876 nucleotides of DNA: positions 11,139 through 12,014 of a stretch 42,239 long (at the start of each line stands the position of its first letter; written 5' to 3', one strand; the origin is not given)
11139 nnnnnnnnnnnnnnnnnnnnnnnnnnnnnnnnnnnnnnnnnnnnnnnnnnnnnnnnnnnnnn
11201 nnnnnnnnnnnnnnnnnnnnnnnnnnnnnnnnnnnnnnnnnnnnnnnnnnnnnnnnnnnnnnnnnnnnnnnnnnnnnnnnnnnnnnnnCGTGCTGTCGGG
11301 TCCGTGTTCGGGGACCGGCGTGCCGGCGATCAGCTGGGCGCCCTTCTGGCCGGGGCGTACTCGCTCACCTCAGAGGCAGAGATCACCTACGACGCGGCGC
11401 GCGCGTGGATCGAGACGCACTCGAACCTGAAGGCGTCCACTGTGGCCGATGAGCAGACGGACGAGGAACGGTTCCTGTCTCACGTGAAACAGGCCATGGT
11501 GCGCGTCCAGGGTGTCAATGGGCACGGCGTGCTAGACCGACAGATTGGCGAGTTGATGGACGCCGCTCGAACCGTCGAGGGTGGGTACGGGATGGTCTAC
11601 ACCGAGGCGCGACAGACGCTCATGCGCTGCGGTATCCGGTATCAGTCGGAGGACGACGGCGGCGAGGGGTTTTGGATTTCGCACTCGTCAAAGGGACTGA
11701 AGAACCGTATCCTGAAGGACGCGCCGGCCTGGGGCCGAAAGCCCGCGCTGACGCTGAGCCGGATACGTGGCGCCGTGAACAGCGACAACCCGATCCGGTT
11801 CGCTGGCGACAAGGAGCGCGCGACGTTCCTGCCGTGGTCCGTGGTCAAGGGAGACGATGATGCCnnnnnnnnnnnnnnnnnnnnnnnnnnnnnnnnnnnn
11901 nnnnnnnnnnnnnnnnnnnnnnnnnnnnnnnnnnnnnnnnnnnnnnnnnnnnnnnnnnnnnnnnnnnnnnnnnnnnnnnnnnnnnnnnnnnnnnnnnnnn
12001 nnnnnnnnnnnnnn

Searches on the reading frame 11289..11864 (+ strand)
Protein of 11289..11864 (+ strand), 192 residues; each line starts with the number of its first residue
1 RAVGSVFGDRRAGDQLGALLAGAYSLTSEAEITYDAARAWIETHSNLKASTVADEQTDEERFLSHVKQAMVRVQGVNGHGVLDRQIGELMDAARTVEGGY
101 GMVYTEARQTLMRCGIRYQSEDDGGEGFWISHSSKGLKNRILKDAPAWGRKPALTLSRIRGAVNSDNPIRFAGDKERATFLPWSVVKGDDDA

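Call 107: predict_structure(protein=window:11289-11864:+)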
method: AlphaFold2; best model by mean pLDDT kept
length: 192 residues; sequences in the alignment: 1
mean_pLDDT: 40.5   pTM: 0.25
mean pLDDT of the five models: 40.5, 38.1, 37.4, 36.9, 34.3
residues with pLDDT >= 90: 0; 70-90: 0; 50-70: 30; < 50: 162
segments of 3 or more residues with pLDDT < 50: 1-7, 17-131, 146-155, 170-192
pLDDT, mean of each block of 10 residues (from residue 1): 43 50 36 39 35 36 40 32 38 33 31 37 45 51 48 47 55 38 36 28
secondary structure, 60 per line:
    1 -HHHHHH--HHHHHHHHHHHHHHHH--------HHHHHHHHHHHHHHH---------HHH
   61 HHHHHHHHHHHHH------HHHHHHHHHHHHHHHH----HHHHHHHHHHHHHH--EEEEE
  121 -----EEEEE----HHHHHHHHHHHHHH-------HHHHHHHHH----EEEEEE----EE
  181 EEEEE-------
elements in order: H2-7 H10-25 H34-48 H58-73 H80-95 H100-113 E116-120 E126-130 H135-148 H156-164 E169-174 E179-185
